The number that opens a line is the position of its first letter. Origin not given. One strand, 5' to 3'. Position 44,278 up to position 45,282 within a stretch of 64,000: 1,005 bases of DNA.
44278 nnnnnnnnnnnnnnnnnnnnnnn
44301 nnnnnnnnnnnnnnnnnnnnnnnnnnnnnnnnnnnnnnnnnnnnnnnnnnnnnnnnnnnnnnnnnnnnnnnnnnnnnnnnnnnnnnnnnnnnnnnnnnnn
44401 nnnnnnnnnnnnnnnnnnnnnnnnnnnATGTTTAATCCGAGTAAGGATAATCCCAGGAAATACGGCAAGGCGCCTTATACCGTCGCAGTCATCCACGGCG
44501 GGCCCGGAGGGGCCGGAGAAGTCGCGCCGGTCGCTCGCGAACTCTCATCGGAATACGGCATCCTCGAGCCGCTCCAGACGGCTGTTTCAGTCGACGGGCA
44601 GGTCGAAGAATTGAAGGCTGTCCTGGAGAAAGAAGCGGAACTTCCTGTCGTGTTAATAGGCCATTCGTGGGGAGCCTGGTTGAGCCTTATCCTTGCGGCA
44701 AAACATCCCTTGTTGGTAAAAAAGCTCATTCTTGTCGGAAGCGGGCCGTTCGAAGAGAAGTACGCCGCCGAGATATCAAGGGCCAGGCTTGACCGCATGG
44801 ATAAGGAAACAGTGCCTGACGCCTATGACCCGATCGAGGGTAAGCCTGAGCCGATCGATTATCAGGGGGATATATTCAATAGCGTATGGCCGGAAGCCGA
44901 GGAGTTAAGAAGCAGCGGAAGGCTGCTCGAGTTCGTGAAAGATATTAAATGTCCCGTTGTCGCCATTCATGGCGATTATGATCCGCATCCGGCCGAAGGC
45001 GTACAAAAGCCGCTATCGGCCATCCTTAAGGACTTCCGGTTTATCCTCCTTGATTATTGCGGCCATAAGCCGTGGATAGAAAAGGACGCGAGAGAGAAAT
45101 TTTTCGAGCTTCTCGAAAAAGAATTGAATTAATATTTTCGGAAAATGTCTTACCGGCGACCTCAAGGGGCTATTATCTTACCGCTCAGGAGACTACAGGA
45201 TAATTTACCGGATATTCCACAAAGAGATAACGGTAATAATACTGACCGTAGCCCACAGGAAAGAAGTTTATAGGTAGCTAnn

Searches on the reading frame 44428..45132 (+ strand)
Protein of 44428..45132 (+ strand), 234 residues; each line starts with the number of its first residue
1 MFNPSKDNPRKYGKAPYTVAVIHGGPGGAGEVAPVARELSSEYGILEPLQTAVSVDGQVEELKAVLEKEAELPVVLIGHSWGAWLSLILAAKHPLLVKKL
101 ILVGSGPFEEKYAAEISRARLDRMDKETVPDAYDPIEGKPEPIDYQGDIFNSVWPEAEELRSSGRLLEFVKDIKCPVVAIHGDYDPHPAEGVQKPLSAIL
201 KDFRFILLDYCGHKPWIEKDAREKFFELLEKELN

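Call 10: search_protein_families(library=pfam, proteins=[window:44428-45132:+], max_evalue=0.01)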
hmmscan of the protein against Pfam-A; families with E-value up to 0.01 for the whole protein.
window:44428-45132:+ (234 aa): 6 families
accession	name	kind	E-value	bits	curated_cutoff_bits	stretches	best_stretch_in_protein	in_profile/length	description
PF00561.26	Abhydrolase_1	-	3.2e-10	40.5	25.8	1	59-116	56-115/245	alpha/beta hydrolase fold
PF12697.13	Abhydrolase_6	-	1.8e-09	39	26.3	1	57-226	50-215/217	Alpha/beta hydrolase family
PF12146.15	Hydrolase_4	-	2.7e-07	30.6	27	1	63-106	67-110/239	Serine aminopeptidase, S33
PF10230.15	LIDHydrolase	-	0.004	17.4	27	1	52-102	58-115/262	Lipid-droplet associated hydrolase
PF06259.18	Abhydrolase_8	-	0.004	17.3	20.5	1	59-117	98-154/178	Alpha/beta hydrolase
PF01764.32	Lipase_3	-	0.0094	16.3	22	0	57-91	48-82/140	Lipase (class 3)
